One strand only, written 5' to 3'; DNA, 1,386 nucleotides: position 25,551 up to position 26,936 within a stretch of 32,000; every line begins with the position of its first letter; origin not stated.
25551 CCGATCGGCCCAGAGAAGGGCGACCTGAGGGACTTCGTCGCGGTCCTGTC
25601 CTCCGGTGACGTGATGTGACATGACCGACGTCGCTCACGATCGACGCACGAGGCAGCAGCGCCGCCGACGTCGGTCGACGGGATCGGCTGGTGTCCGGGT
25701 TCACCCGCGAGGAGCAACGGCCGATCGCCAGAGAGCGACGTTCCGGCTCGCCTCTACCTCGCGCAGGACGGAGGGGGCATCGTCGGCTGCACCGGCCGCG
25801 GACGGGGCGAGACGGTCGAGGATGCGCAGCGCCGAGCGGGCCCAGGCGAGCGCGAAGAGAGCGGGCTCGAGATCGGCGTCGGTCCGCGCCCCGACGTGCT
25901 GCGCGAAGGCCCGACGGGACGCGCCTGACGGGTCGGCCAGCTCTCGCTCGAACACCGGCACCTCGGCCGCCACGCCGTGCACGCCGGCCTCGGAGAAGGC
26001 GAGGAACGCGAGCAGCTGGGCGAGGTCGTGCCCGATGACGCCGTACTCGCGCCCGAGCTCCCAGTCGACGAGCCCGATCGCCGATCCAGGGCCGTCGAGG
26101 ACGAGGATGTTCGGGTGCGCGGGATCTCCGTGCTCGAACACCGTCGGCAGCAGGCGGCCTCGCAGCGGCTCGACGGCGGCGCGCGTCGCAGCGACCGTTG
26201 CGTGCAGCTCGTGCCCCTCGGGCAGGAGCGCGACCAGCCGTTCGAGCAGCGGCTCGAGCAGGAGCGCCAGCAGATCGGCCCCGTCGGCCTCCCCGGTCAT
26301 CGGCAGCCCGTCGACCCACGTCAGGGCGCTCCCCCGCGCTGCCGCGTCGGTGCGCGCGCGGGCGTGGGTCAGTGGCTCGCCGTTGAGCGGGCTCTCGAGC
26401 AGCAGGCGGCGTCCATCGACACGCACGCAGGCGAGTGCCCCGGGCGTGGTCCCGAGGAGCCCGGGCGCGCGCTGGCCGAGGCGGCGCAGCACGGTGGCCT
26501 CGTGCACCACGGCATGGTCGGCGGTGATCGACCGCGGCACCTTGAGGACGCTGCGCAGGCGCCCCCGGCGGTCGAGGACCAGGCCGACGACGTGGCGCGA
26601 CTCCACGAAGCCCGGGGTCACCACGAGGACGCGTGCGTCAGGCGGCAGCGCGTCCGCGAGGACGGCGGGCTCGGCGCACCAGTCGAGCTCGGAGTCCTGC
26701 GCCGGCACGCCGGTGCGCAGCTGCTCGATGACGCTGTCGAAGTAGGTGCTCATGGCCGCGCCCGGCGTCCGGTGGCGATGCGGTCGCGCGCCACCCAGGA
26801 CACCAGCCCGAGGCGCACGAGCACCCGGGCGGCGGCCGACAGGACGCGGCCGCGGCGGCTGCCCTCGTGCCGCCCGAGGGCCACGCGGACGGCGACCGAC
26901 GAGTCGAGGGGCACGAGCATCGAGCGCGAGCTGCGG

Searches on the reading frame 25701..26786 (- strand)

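Call 12: search_protein_families(library=pfam, proteins=[window:25701-26786:-], max_evalue=0.001)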
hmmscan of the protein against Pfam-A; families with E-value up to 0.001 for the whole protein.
window:25701-26786:- (361 aa): 1 family
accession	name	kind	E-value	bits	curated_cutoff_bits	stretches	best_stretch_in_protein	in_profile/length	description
PF01636.29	APH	-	1.9e-08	34.8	23.2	1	73-265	19-215/239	Phosphotransferase enzyme family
